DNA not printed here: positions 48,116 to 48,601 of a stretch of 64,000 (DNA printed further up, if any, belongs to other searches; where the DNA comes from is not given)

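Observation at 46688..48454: NERD-like/SEC-C protein followed in frame, after one TAA, by the tail of a Cys-for-Ser trypsin-fold protease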

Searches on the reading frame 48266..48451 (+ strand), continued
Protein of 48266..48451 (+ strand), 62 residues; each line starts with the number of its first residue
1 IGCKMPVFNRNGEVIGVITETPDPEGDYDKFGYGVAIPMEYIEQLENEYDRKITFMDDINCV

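Call 43: search_protein_families(library=padloc, proteins=[P0243, P0246, P0248, P0249, P0252, L109:5320-5844:-, L109:3735-5045:+], max_evalue=0.01)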
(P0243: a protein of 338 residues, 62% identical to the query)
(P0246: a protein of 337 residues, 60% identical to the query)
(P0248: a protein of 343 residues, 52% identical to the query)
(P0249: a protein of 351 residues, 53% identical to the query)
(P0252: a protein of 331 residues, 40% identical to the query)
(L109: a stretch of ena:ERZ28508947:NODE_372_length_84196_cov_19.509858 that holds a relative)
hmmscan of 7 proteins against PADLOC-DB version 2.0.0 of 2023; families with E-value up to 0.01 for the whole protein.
P0243 (338 aa): 3 families
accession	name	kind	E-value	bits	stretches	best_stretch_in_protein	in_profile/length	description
PDLC02960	RT-Protease_XI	-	6e-18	63.1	1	134-302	329-487/506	single gene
PDLC02959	RT-Protease_XI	-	1.6e-17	61.6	1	133-300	344-492/510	single gene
PDLC04593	PDC-M35A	-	3.1e-07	28.4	1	227-293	109-178/216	-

P0246 (337 aa): 3 families
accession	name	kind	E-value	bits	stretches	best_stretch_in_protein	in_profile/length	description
PDLC02960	RT-Protease_XI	-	3.1e-19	67.3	1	153-298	341-486/506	single gene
PDLC02959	RT-Protease_XI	-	1.9e-18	64.7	1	152-300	342-490/510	single gene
PDLC04593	PDC-M35A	-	3.2e-08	31.6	1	169-303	46-186/216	-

P0248 (343 aa): 4 families
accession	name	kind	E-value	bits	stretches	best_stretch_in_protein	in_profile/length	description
PDLC02959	RT-Protease_XI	-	5.4e-16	56.6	1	152-307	336-492/510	single gene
PDLC02960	RT-Protease_XI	-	6.4e-15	53.1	1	154-306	336-487/506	single gene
PDLC04593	PDC-M35A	-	0.00012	19.9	1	177-303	48-180/216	-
PDLC03855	LmuA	-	0.00018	18.9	1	177-312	32-181/425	-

P0249 (351 aa): 4 families
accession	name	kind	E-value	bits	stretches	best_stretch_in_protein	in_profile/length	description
PDLC02960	RT-Protease_XI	-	1.6e-13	48.5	1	164-309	349-489/506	single gene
PDLC02959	RT-Protease_XI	-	1.1e-12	45.6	1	162-309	349-493/510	single gene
PDLC03855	LmuA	-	4.8e-09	34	1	174-334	32-198/425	-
PDLC04593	PDC-M35A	-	9.8e-06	23.5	1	222-304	95-180/216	-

P0252 (331 aa): 3 families
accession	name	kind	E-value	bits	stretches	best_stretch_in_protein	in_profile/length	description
PDLC02959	RT-Protease_XI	-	2e-14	51.4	1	131-290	342-489/510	single gene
PDLC02960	RT-Protease_XI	-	3.8e-14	50.5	1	130-290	339-486/506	single gene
PDLC04593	PDC-M35A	-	6.3e-06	24.1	1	123-287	5-178/216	-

L109:5320-5844:- (174 aa): 1 family
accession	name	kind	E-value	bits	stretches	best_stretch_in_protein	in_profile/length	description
PDLC04908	PDC-S10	-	2.4e-06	24.9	1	1-113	10-113/223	-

L109:3735-5045:+ (436 aa): 9 families
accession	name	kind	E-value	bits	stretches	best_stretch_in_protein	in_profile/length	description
PDLC04786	PDC-S01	-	2.6e-181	601.2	1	1-432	3-433/439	-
PDLC04788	PDC-S01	-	1.2e-118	394.8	1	1-434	1-440/448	-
PDLC04792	PDC-S01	-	1.2e-103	345.1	1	1-432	2-434/452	-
PDLC04790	PDC-S01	-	5.6e-26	89.2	1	19-396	28-379/422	-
PDLC04789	PDC-S01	-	2.1e-25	87.5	1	2-404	3-360/375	-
PDLC04787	PDC-S01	-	1.5e-22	78.1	1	2-385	12-358/412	-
PDLC04791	PDC-S01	-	6.5e-17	59.3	2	303-409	274-376/395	-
PDLC04984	PDC-S27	-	0.0034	14.3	0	5-42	10-47/474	-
PDLC04229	HEC-02B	-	0.0059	14.3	0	366-421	40-95/171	-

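Call 44: find_encoding_contigs(protein=P0244, flank=6000, max_places=4)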
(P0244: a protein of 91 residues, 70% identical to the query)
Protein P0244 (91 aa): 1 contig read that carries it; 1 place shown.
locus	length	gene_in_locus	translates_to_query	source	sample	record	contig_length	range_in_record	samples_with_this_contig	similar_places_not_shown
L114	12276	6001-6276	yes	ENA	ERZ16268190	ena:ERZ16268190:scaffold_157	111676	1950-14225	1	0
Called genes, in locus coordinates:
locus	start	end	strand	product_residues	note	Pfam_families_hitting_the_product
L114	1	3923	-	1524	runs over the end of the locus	-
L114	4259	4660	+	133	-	PF13476:AAA_23 (weak), PF00005:ABC_tran, PF13304:AAA_21 (faint)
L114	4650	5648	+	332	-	PF12848:ABC_tran_Xtn, PF13304:AAA_21 (faint), PF00005:ABC_tran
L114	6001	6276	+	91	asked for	-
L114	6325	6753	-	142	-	-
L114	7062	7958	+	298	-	PF08878:HamA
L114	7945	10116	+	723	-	PF00270:DEAD, PF00271:Helicase_C (weak)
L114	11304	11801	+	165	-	-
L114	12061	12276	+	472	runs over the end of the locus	PF13555:AAA_29 (faint), PF00005:ABC_tran, PF02463:SMC_N (faint), PF00004:AAA (faint), PF05729:NACHT (faint), PF13173:AAA_14 (faint), PF13304:AAA_21 (faint), PF00005:ABC_tran, +1 more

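Call 45: find_encoding_contigs(protein=P0242, flank=6000, max_places=4)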
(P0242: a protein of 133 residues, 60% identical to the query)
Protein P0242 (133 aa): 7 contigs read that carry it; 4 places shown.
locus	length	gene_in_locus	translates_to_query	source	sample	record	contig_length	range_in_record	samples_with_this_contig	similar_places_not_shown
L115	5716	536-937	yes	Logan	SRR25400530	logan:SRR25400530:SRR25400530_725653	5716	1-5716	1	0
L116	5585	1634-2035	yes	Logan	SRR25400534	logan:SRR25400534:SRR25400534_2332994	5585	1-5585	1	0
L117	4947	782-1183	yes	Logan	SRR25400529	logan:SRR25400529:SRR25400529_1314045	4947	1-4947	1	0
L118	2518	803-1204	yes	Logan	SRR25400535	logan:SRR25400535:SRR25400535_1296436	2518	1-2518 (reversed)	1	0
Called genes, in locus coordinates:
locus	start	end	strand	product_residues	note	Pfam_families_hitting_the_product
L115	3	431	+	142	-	?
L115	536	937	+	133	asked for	PF00089:Trypsin (weak), PF13365:Trypsin_2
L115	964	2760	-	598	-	PF02463:SMC_N (faint), PF13175:AAA_15, PF13304:AAA_21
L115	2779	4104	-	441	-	PF00145:DNA_methylase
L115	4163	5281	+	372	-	-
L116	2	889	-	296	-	?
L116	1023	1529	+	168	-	-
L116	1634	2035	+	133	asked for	PF00089:Trypsin (weak), PF13365:Trypsin_2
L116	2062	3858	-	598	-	PF02463:SMC_N (faint), PF13175:AAA_15, PF13304:AAA_21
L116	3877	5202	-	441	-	PF00145:DNA_methylase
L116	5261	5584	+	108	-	?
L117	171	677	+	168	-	-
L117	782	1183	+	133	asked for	PF00089:Trypsin (weak), PF13365:Trypsin_2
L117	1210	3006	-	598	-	PF02463:SMC_N (faint), PF13175:AAA_15, PF13304:AAA_21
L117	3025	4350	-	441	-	PF00145:DNA_methylase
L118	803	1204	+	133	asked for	PF00089:Trypsin (weak), PF13365:Trypsin_2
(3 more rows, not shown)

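Call 58: search_solved_structures(query=A2, max_evalue=0.001, show_alignments=1)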
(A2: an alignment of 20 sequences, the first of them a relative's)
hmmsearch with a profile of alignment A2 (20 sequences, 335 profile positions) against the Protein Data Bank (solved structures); distinct sequences matched with E-value up to 0.001: 104 (the best 60 are shown).
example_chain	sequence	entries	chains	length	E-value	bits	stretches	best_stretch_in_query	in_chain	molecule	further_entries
9zqg_A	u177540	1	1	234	3.7e-15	59.7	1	154-318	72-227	Periplasmic serine protease DO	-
9zpq_A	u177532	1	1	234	3.3e-14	56.6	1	154-318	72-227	Periplasmic serine protease DO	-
3pv5_A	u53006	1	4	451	5.5e-14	55.9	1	144-320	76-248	DegQ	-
9zrj_A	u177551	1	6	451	9.5e-14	55.1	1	154-318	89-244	Periplasmic serine protease DO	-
5ilb_A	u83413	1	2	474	1.1e-13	54.9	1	139-323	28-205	Protease Do-like 2, chloroplastic,Protease Do-like 9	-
4fln_A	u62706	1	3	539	1.6e-13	54.4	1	139-322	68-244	Protease Do-like 2, chloroplastic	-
3pv4_A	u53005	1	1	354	1.6e-13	54.4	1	144-320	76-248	DegQ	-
3pv2_A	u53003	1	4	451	2.6e-13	53.6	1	144-320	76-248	DegQ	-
1l1j_A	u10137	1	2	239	8.1e-13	52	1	145-320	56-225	heat shock protease HtrA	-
6z05_A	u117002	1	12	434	1.1e-12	51.6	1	145-320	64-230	DegQ family serine endoprotease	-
4yo1_A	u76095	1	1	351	1.6e-12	51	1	144-320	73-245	DegQ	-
3pv3_A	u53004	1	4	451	2.4e-12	50.5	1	144-320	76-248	DegQ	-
4ynn_A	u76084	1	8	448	2.7e-12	50.3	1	144-320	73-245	Protease DO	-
8k2y_A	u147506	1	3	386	3.7e-12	49.9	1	140-321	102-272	serine endoprotease DegP-like protein MucD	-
2zle_A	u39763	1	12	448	1.7e-11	47.7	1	154-324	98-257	Protease do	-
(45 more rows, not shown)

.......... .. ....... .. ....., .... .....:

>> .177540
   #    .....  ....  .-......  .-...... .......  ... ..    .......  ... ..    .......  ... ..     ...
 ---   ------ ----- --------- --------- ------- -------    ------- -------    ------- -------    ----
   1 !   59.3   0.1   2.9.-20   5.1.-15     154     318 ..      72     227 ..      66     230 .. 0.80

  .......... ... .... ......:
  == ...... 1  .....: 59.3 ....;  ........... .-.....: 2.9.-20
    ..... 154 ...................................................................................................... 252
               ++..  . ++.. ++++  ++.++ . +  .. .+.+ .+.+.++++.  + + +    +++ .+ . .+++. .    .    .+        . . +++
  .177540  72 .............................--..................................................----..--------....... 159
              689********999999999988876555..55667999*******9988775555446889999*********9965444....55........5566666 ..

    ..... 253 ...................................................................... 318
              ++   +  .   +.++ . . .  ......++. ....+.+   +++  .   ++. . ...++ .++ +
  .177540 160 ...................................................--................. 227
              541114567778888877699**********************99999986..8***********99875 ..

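Call 60: find_related_loci(query=A2, collection=metagenome_contigs, flank=5000)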
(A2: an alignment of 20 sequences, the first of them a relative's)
Query A2 (338 aa) in metagenome_contigs; peptide patterns used: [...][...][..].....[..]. (x = any residue, [..] = any of these).
296 stretches matched a pattern; 125 encode a relative of the query (tblastn E <= 1e-3); the best 80 are kept; 80 distinct loci.
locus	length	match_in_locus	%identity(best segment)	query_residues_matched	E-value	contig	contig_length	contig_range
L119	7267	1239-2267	51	2-334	6e-109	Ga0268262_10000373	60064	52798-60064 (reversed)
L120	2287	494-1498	50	1-337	7e-107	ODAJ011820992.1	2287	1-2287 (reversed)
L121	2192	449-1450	50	4-335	9e-99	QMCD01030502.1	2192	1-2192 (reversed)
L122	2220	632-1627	45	5-335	5e-82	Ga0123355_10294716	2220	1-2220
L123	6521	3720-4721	43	4-334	1e-78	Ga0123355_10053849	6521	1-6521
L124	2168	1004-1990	45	7-334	4e-79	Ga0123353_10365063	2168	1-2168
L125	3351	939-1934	42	2-335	4e-76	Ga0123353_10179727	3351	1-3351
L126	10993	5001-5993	43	2-335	2e-73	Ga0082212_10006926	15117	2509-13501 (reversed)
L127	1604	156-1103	41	11-322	1e-73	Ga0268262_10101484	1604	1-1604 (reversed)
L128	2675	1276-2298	40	2-334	1e-70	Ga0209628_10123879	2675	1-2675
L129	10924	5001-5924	41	1-313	5e-64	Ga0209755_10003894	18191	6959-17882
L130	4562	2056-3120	35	1-332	6e-54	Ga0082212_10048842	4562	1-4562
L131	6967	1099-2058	37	1-320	5e-51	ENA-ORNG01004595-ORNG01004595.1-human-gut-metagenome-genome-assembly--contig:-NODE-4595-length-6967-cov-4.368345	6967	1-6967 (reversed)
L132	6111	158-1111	35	1-320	3e-49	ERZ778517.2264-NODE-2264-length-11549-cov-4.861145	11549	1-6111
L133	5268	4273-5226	35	1-320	3e-49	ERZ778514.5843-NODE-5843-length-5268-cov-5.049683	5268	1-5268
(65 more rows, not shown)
